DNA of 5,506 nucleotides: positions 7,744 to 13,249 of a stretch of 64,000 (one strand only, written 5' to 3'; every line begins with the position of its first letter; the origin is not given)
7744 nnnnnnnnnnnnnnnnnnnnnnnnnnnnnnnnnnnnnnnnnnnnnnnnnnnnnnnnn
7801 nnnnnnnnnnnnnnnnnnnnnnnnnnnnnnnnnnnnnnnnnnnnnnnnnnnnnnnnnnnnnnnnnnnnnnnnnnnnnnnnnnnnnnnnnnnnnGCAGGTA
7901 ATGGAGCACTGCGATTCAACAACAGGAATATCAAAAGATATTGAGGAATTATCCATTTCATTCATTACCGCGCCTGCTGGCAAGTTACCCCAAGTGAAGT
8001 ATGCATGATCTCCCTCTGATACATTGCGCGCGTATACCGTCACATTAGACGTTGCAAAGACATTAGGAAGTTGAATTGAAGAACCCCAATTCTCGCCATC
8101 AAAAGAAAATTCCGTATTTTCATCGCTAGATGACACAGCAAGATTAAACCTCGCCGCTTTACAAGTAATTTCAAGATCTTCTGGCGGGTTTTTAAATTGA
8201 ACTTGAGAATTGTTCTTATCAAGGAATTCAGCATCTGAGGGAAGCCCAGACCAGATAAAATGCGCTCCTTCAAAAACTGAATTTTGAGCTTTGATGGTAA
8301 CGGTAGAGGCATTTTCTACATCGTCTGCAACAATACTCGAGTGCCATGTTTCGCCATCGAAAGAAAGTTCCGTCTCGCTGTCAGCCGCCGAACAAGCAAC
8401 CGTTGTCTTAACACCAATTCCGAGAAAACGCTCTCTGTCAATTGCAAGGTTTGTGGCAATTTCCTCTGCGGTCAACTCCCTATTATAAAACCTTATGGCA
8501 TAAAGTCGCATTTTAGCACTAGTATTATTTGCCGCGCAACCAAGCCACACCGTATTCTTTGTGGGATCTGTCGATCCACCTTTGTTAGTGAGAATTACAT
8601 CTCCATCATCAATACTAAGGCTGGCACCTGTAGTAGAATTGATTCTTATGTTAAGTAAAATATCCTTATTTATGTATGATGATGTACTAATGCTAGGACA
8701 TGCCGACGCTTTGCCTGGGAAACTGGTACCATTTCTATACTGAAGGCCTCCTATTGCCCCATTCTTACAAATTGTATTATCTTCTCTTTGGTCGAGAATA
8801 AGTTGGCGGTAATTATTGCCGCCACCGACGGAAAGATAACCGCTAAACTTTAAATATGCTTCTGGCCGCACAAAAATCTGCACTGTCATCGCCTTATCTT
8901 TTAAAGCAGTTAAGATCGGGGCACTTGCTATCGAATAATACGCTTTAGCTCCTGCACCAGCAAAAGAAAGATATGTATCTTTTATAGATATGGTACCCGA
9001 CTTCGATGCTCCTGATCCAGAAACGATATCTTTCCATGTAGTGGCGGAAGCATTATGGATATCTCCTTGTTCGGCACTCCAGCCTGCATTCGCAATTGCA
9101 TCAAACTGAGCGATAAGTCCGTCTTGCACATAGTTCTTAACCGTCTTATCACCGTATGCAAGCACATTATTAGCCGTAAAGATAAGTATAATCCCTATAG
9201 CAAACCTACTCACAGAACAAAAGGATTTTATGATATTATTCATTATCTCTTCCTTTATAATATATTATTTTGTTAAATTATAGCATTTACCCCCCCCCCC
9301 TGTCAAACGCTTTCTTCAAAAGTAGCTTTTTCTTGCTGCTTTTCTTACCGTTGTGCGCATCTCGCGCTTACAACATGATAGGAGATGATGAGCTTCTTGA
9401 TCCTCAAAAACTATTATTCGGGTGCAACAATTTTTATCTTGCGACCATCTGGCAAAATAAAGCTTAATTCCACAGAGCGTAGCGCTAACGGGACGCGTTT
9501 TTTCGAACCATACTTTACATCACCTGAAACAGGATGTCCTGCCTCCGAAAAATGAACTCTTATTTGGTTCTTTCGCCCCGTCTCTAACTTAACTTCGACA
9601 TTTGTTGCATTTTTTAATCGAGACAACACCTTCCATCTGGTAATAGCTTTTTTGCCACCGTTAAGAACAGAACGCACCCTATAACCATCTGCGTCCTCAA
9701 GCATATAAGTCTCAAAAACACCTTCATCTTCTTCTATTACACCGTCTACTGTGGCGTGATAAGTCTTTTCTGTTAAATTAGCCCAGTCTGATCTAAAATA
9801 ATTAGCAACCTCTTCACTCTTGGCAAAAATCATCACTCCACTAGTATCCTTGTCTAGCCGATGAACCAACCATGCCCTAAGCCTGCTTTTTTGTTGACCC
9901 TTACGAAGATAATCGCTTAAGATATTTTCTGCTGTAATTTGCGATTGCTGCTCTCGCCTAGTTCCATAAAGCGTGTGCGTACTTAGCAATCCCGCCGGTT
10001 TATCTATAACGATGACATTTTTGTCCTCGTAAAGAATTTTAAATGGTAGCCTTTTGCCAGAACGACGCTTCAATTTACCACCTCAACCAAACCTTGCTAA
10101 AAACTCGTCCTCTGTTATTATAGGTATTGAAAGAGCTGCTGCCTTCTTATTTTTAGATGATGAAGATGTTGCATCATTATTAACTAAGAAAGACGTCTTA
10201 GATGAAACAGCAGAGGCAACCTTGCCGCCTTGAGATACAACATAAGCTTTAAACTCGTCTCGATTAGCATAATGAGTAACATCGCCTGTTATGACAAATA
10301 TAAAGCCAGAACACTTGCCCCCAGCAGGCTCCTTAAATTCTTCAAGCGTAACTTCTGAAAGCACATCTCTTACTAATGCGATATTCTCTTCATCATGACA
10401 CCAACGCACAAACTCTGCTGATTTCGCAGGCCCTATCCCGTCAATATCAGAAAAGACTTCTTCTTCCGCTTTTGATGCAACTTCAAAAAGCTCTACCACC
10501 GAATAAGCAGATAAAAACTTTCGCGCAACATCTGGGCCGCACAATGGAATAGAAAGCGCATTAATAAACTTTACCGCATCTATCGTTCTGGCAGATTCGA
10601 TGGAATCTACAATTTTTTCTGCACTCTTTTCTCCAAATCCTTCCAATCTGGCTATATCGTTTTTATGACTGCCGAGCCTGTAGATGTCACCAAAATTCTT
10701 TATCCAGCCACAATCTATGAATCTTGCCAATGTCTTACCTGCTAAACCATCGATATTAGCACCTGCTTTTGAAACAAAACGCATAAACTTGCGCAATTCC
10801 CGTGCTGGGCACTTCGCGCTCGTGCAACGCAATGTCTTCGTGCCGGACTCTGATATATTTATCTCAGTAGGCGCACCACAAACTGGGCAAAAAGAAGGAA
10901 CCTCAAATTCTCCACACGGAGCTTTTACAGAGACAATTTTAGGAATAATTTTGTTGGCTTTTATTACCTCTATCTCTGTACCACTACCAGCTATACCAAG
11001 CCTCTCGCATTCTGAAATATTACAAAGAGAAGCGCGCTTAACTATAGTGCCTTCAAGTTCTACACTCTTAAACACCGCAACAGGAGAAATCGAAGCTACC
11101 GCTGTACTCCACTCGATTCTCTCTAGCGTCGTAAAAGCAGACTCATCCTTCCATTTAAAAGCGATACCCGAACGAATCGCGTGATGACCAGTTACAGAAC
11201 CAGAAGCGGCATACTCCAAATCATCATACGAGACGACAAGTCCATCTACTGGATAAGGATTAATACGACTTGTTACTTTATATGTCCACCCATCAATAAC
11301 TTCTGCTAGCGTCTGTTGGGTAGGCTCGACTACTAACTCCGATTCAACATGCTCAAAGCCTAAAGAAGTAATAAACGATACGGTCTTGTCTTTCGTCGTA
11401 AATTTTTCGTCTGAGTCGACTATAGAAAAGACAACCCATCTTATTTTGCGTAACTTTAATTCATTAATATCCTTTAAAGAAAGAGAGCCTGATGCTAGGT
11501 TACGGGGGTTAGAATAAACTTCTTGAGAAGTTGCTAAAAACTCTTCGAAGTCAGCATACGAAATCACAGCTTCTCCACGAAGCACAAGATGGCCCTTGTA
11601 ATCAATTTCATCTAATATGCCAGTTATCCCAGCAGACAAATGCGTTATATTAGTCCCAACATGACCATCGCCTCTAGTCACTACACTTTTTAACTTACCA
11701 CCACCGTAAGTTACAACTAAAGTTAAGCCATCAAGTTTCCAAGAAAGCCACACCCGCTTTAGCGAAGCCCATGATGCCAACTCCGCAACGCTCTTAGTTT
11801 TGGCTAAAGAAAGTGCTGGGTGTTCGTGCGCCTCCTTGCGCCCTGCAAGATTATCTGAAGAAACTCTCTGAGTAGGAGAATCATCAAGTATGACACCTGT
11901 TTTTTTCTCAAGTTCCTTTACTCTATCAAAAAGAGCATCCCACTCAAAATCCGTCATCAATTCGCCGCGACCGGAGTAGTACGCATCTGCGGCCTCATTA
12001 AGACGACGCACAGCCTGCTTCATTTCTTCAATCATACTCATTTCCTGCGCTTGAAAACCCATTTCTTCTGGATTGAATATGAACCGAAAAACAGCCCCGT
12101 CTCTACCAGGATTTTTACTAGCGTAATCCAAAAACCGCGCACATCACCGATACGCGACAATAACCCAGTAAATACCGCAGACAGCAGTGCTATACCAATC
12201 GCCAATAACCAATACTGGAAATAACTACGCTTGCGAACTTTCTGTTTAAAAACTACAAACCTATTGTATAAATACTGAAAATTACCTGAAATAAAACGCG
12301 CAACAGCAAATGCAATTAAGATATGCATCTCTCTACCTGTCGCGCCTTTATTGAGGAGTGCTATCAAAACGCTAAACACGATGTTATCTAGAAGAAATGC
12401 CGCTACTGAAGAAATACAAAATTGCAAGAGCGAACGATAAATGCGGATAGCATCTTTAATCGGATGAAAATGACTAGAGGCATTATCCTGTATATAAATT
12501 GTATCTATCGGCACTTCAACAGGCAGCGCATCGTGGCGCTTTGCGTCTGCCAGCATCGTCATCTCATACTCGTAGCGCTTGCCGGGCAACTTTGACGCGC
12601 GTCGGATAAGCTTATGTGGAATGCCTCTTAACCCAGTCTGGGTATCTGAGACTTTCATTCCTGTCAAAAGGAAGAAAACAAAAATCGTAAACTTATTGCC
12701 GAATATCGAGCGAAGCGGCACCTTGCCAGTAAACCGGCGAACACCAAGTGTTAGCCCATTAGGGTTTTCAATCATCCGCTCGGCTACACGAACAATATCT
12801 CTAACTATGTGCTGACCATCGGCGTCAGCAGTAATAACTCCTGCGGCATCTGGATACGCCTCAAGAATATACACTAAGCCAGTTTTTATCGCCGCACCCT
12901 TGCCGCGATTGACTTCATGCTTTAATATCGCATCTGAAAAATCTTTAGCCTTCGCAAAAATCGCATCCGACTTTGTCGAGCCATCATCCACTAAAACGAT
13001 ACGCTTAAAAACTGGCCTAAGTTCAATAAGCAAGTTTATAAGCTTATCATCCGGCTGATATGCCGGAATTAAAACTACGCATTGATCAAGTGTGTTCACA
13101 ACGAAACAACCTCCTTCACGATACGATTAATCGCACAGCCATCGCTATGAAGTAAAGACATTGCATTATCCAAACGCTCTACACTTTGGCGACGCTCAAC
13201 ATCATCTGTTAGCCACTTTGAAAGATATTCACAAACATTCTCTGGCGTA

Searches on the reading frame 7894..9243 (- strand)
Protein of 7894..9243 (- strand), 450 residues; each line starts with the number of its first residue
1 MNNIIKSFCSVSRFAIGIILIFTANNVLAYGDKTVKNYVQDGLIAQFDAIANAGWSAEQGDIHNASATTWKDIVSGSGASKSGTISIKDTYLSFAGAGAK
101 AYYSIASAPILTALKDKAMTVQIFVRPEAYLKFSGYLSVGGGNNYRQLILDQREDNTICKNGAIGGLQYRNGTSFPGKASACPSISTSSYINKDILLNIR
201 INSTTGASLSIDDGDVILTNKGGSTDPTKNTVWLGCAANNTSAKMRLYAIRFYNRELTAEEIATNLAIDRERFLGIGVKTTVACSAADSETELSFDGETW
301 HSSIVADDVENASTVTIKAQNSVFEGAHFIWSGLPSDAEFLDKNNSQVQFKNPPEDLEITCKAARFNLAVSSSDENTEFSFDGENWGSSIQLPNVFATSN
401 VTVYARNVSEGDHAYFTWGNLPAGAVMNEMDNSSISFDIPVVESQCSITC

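Call 75: predict_structure(alignment_id=A1)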
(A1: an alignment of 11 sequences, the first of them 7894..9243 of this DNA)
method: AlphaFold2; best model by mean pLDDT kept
length: 450 residues; sequences in the alignment: 11
mean_pLDDT: 78.0   pTM: 0.63
mean pLDDT of the five models: 78.0, 77.1, 72.3, 67.4, 57.1
residues with pLDDT >= 90: 154; 70-90: 189; 50-70: 69; < 50: 38
segments of 3 or more residues with pLDDT < 50: 1-29, 176-183
pLDDT, mean of each block of 10 residues (from residue 1): 30 27 36 83 88 62 60 74 77 74 70 87 89 77 66 59 72 51 64 89 82 72 66 72 84 92 91 79 93 94 88 86 90 91 94 83 93 94 93 91 92 86 89 92 87
secondary structure, 60 per line:
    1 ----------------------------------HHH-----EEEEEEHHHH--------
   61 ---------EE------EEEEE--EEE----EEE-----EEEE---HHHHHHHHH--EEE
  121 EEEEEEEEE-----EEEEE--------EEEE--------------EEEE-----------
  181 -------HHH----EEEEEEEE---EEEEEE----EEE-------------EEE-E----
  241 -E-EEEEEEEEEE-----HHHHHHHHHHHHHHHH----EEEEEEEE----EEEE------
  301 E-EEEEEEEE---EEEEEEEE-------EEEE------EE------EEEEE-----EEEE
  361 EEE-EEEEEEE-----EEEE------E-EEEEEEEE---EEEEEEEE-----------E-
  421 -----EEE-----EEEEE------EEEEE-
elements in order: E43-48 H49-52 E78-82 E85-87 E92-94 E100-103 H107-115 E118-129 E135-139 E148-151 E166-169 E195-202 E206-211 E216-218 E232-234 E244-253 H259-274 E279-286 E291-294 E303-310 E314-321 E329-332 E347-351 E357-363 E365-371 E377-380 E389-396 E400-407 E426-428 E434-438 E445-449

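Call 79: fold_search(model_id=the predicted structure, library=pdb)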
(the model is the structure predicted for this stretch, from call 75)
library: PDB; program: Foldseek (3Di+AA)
matches with E <= 10: 1186; with E <= 0.001: 253
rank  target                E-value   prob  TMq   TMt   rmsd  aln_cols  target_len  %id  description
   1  1ms9_A                6.9e-10  1.00  0.35  0.26   5.1       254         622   16  Triclinic form of Trypanosoma cruzi trans-sialidase, in complex with lactose (released 2003-03-25)
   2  1mz5                  1.1e-09  1.00  0.35  0.26   4.3       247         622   18  Trypanosoma rangeli sialidase (released 2002-10-16)
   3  1s0i_A                1.1e-09  1.00  0.35  0.26   4.6       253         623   17  Trypanosoma cruzi trans-sialidase in complex with sialyl-lactose (Michaelis complex) (released 2004-05-18)
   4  1ms1_A                1.4e-09  1.00  0.38  0.28   6.1       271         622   17  Monoclinic form of Trypanosoma cruzi trans-sialidase, in complex with 3-deoxy-2,3-dehydro-N-acetylneuraminic acid (DAN (released 2003-03-25)
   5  1ms8_A                1.4e-09  1.00  0.36  0.27   4.2       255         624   17  Triclinic form of Trypanosoma cruzi trans-sialidase, in complex with 3-deoxy-2,3-dehydro-N-acetylneuraminic acid (DANA (released 2003-03-25)
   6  1n1s                  1.4e-09  1.00  0.37  0.27   6.4       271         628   17  Trypanosoma rangeli sialidase (released 2003-01-07)
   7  2fhr                  2.0e-09  1.00  0.38  0.28   6.2       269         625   18  Trypanosoma Rangeli Sialidase In Complex With 2,3- Difluorosialic Acid (Covalent Intermediate) (released 2006-01-17)
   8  1ms8_B                2.6e-09  1.00  0.35  0.26   4.8       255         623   17  Triclinic form of Trypanosoma cruzi trans-sialidase, in complex with 3-deoxy-2,3-dehydro-N-acetylneuraminic acid (DANA (released 2003-03-25)
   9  1mz6                  2.8e-09  1.00  0.35  0.26   4.1       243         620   18  Trypanosoma rangeli sialidase in complex with the inhibitor DANA (released 2002-10-16)
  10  1mr5                  3.7e-09  1.00  0.37  0.28   4.0       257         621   17  Orthorhombic form of Trypanosoma cruzi trans-sialidase (released 2003-03-18)
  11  2a75                  4.1e-09  1.00  0.36  0.26   4.3       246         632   17  Trypanosoma rangeli Sialidase In Complex With 2,3- Difluorosialic Acid (Covalent Intermediate) (released 2005-11-22)
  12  1ms5_A                4.1e-09  1.00  0.36  0.26   3.9       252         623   19  Triclinic form of Trypanosoma cruzi trans-sialidase, soaked with N-acetylneuraminyl-a-2,3-thio-galactoside (NA-S-Gal) (released 2003-03-25)
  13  1wcs                  5.1e-09  1.00  0.35  0.26   4.2       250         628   16  A mutant of Trypanosoma rangeli sialidase displaying trans-sialidase activity (released 2004-12-15)
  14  3pjq_A                6.4e-09  1.00  0.34  0.26   5.0       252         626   17  Trypanosoma cruzi trans-sialidase-like inactive isoform (including the natural mutation Tyr342His) in complex with lac (released 2011-06-08)
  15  3opz_A                8.5e-09  1.00  0.35  0.26   5.0       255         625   16  Crystal structure of trans-sialidase in complex with the Fab fragment of a neutralizing monoclonal IgG antibody (released 2011-11-09)
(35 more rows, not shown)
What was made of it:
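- On Laminin_G_3 / ConA-like lectin (LamG) domain: The AlphaFold model of residues 1-450 (pLDDT 78) matches the lectin domains of trans-sialidase, BoNT HCN and SraP at E 7e-10 (calls 75, 79).
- Checked: It is supported at fold level: residues ~40-275 match ConA-like lectin domains at E 7e-10 (call 79).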

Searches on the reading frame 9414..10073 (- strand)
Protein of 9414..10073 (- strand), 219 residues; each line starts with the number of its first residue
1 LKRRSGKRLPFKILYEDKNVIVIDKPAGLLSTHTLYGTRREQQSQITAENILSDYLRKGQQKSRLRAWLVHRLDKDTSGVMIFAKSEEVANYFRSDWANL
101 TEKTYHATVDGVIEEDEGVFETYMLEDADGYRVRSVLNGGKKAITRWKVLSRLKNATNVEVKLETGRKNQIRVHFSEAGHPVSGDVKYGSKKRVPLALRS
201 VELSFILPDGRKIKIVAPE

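Call 14: search_protein_families(library=pfam, proteins=[window:9414-10073:-])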
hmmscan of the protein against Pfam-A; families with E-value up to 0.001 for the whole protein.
window:9414-10073:- (219 aa): 1 family
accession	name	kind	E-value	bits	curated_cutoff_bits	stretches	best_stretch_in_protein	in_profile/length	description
PF00849.27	PseudoU_synth_2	-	6.9e-30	104.7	26.8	1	19-176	1-151/152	RNA pseudouridylate synthase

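Call 43: find_encoding_contigs(protein=window:9414-10073:-, flank=2500, max_places=10)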
Protein window:9414-10073:- (219 aa): 6 contigs read that carry it; 1 place shown.
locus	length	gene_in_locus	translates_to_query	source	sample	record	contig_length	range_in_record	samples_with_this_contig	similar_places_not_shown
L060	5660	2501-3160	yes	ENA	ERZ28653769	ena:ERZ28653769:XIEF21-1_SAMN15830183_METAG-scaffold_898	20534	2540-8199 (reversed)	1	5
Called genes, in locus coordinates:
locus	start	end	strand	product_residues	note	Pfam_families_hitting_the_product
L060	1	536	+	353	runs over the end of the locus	PF00535:Glycos_transf_2, PF04138:GtrA_DPMS_TM (weak)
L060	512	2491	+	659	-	PF22745:Nlig-Ia, PF01653:DNA_ligase_aden, PF14520:HHH_5 (faint), PF03120:OB_DNA_ligase, PF12826:HHH_2 (weak), PF00533:BRCT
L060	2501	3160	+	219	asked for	PF00849:PseudoU_synth_2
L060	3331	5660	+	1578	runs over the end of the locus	-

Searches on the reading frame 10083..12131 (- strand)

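Call 14: search_protein_families(library=pfam, proteins=[window:10083-12131:-])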
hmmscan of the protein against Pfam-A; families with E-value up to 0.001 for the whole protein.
window:10083-12131:- (682 aa): 6 families
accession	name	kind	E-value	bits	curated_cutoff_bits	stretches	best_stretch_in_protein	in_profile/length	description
PF01653.23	DNA_ligase_aden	-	5.7e-30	105.1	27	1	99-328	6-251/253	NAD-dependent DNA ligase adenylation domain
PF03120.22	DNA_ligase_OB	-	9.8e-13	48.2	32.9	1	334-403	2-71/79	NAD-dependent DNA ligase OB-fold domain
PF00533.33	BRCT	-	3.9e-09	37.1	21.3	1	606-679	5-76/78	BRCA1 C Terminus (BRCT) domain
PF12826.13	HHH_2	-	1.4e-07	32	27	1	522-587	2-64/64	Helix-hairpin-helix motif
PF14520.12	HHH_5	-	4e-07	30.9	27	0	473-511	20-55/57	Helix-hairpin-helix domain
PF03119.21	DNA_ligase_ZBD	-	0.0002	21.6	25.8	1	415-443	2-27/27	NAD-dependent DNA ligase C4 zinc finger domain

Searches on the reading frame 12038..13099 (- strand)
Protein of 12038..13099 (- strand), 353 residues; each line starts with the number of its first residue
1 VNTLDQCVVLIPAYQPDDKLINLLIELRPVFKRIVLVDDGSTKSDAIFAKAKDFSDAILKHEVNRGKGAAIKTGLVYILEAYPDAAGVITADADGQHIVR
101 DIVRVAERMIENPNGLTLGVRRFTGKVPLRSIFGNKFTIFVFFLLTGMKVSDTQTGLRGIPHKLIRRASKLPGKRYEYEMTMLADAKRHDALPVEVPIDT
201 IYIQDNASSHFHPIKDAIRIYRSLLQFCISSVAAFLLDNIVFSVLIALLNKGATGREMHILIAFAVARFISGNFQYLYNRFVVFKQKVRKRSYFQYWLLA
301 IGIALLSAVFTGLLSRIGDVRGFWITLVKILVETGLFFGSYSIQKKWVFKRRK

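Call 14: search_protein_families(library=pfam, proteins=[window:12038-13099:-])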
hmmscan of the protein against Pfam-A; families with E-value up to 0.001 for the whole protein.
window:12038-13099:- (353 aa): 2 families
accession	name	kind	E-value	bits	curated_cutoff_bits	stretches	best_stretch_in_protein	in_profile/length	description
PF00535.33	Glycos_transf_2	-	1.2e-08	35.5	23.3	1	9-157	2-151/168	Glycosyl transferase family 2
PF04138.20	GtrA_DPMS_TM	-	4.9e-07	30.4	26.1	1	226-349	1-117/117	GtrA/DPMS, transmembrane domain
